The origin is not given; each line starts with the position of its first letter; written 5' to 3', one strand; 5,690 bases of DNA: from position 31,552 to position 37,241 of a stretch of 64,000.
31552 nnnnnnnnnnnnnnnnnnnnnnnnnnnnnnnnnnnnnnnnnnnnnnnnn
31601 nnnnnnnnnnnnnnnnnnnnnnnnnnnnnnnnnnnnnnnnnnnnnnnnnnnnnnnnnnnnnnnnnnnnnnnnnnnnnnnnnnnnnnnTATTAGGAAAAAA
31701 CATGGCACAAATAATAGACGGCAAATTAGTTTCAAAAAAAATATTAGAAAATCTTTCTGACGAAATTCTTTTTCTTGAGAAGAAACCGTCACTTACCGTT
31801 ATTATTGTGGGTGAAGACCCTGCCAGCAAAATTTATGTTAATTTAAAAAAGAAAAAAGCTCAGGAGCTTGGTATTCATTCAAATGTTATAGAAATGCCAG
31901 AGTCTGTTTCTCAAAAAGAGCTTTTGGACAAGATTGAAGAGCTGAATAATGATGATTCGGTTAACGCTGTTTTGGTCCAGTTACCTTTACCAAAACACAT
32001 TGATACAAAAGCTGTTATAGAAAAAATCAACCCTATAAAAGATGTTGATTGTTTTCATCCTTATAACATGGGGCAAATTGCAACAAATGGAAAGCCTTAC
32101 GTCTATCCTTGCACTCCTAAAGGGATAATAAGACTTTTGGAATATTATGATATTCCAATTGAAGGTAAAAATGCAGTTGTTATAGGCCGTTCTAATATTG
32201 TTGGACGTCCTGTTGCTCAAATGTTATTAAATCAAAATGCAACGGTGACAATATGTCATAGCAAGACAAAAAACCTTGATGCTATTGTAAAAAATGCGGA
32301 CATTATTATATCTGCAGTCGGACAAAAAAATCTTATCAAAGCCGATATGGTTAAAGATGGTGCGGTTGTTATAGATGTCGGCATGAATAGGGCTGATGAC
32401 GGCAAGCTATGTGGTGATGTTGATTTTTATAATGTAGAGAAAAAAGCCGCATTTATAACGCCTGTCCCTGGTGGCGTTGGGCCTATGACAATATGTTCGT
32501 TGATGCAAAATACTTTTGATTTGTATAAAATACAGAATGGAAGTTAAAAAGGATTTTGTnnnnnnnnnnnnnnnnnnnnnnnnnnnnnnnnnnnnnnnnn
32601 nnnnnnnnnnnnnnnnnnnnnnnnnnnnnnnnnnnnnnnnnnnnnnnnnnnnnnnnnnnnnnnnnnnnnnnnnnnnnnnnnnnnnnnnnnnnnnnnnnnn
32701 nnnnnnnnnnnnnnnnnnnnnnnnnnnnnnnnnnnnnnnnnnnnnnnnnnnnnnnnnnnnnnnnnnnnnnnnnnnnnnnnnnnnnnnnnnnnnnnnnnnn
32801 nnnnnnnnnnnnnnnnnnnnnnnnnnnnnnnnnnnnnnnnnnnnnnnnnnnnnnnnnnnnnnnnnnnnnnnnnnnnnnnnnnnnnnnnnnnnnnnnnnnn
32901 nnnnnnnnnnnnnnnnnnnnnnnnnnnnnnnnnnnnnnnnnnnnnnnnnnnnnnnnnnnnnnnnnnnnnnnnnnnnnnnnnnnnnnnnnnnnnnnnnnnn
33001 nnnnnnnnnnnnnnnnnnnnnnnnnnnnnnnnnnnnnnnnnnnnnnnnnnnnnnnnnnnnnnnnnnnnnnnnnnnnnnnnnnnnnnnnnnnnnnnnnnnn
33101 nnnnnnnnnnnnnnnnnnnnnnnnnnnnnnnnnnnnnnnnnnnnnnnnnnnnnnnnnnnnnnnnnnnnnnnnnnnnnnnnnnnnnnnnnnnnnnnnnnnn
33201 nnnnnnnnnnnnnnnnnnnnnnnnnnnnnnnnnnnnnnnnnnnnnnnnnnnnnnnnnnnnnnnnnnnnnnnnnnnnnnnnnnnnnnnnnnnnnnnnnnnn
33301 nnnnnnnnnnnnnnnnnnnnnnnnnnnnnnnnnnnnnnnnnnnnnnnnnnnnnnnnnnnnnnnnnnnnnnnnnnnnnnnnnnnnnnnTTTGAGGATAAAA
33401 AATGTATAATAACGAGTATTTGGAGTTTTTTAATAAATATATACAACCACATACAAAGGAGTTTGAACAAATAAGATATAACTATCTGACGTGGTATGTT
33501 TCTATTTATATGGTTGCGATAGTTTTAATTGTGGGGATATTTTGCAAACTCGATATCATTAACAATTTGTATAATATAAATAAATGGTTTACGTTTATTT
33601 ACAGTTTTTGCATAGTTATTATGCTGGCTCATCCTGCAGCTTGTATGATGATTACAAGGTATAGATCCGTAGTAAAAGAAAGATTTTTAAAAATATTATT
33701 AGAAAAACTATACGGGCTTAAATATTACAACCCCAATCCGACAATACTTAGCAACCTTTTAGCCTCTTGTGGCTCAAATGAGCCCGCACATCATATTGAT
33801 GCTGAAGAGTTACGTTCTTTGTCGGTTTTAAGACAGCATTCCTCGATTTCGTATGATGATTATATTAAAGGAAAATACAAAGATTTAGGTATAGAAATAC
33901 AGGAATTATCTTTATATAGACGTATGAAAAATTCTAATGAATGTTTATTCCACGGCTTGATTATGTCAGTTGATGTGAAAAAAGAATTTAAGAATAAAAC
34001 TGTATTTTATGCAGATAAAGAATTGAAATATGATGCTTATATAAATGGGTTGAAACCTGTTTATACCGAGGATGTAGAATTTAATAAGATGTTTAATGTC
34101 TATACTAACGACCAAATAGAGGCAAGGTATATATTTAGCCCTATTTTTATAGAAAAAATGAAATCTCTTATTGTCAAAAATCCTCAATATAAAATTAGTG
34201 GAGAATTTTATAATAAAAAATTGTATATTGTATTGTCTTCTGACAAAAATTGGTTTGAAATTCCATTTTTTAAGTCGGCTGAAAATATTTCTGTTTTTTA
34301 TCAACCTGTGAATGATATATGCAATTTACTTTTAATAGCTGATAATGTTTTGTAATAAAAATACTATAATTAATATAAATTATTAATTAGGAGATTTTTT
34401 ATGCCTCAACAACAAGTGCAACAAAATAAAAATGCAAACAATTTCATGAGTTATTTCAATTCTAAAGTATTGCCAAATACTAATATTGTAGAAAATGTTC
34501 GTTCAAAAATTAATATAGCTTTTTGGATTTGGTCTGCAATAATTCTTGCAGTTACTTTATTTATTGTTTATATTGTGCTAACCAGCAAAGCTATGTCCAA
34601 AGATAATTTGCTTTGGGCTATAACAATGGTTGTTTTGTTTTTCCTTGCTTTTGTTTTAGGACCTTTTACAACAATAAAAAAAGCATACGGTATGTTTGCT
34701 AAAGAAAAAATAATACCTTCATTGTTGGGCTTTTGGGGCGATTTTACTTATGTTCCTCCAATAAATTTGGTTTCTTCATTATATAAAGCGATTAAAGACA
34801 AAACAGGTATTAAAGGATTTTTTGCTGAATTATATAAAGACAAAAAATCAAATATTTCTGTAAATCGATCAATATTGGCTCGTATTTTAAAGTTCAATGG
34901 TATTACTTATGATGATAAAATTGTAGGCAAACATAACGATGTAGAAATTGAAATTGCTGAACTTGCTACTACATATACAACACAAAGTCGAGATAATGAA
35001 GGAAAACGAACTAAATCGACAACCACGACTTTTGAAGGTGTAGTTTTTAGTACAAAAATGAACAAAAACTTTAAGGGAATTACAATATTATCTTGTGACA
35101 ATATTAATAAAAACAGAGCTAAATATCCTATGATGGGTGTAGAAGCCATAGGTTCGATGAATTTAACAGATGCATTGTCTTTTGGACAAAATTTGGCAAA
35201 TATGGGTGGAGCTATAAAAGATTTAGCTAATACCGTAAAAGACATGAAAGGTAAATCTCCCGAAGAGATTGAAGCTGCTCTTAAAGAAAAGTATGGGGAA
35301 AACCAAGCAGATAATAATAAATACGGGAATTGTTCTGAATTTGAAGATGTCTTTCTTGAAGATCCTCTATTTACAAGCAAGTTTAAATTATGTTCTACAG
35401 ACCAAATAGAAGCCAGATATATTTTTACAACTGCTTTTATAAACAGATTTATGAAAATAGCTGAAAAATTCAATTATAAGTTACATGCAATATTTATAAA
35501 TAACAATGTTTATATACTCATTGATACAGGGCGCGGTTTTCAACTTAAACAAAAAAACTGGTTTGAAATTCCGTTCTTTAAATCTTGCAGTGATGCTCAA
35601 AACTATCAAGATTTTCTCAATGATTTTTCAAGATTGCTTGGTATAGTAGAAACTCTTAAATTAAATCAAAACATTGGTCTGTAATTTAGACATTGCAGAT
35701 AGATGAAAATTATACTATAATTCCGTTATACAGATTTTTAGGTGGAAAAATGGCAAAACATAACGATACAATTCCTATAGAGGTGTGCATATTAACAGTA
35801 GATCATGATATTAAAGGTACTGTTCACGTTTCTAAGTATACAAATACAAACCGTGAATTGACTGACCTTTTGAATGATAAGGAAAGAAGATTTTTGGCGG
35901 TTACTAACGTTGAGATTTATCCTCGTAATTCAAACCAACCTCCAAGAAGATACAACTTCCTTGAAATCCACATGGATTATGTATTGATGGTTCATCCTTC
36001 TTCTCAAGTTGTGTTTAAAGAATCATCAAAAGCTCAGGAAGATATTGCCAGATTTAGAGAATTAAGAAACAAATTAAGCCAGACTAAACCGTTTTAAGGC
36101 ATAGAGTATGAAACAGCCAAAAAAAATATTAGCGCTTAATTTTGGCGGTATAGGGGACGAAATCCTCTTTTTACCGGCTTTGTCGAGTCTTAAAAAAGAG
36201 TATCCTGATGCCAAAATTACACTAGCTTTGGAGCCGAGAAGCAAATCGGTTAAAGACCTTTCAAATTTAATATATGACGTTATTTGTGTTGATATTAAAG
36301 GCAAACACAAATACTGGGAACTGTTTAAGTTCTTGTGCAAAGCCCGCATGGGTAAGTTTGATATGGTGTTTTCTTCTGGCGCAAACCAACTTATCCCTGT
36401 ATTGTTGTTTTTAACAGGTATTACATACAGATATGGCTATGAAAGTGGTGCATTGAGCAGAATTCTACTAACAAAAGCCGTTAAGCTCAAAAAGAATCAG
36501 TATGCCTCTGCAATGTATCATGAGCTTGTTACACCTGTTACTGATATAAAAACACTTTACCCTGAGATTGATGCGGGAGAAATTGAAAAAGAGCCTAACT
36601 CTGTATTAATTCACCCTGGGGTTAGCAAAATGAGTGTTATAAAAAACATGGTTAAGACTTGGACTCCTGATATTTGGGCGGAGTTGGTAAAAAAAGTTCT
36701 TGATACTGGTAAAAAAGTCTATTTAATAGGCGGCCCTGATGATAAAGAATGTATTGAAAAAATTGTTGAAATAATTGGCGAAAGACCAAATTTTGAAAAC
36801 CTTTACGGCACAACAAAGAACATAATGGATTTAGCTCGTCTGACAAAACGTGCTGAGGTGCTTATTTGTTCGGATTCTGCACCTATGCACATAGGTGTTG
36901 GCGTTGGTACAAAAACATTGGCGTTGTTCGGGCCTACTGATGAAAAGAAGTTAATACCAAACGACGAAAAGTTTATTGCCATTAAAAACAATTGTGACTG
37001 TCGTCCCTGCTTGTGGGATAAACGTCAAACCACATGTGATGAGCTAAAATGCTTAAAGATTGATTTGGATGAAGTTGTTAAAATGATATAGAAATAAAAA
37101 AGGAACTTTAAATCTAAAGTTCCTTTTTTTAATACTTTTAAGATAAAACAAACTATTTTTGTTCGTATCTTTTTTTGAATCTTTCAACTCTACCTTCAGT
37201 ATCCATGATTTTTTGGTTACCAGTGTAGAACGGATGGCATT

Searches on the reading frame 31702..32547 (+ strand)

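Call 58: search_protein_families(library=pfam, proteins=[window:31702-32547:+], max_evalue=0.00001)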
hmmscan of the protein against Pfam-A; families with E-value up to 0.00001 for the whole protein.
window:31702-32547:+ (281 aa): 2 families
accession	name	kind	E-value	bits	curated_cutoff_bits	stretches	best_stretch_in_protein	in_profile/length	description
PF02882.25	THF_DHG_CYH_C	-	2.1e-72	242.1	27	1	119-277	1-158/160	Tetrahydrofolate dehydrogenase/cyclohydrolase, NAD(P)-binding domain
PF00763.28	THF_DHG_CYH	-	8.3e-39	132.9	32.8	1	5-116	1-115/115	Tetrahydrofolate dehydrogenase/cyclohydrolase, catalytic domain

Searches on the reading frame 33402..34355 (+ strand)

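Call 58: search_protein_families(library=pfam, proteins=[window:33402-34355:+], max_evalue=0.00001)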
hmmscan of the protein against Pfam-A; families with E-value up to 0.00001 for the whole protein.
window:33402-34355:+ (317 aa): 1 family
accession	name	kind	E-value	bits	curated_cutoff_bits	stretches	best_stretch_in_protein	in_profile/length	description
PF11335.13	DUF3137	-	4.3e-24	85.4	26.1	1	182-314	2-135/139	Protein of unknown function (DUF3137)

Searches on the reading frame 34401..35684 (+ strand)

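Call 58: search_protein_families(library=pfam, proteins=[window:34401-35684:+], max_evalue=0.00001)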
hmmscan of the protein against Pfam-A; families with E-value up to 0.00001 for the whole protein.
window:34401-35684:+ (427 aa): 1 family
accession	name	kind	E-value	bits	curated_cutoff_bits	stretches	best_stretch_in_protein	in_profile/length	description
PF11335.13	DUF3137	-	1.6e-24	86.7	26.1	1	307-421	32-139/139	Protein of unknown function (DUF3137)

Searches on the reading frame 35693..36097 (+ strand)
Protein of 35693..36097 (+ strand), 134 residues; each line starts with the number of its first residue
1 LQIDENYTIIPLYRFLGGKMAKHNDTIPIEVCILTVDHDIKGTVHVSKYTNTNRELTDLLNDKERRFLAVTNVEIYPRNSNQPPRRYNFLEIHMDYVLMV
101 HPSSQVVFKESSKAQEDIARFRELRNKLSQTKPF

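Call 58: search_protein_families(library=pfam, proteins=[window:35693-36097:+], max_evalue=0.00001)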
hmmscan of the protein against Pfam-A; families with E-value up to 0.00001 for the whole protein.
window:35693-36097:+ (134 aa): 1 family
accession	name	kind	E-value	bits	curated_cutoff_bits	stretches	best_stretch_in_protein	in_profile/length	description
PF20660.2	DUF6812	-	2.9e-13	50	27.1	1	40-97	2-53/53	Family of unknown function (DUF6812)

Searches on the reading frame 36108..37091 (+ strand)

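Call 58: search_protein_families(library=pfam, proteins=[window:36108-37091:+], max_evalue=0.00001)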
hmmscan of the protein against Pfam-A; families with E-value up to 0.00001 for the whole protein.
window:36108-37091:+ (327 aa): 1 family
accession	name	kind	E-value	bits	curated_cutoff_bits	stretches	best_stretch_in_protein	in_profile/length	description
PF01075.23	Glyco_transf_9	-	2.7e-22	79.7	22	1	83-303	12-238/247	Glycosyltransferase family 9 (heptosyltransferase)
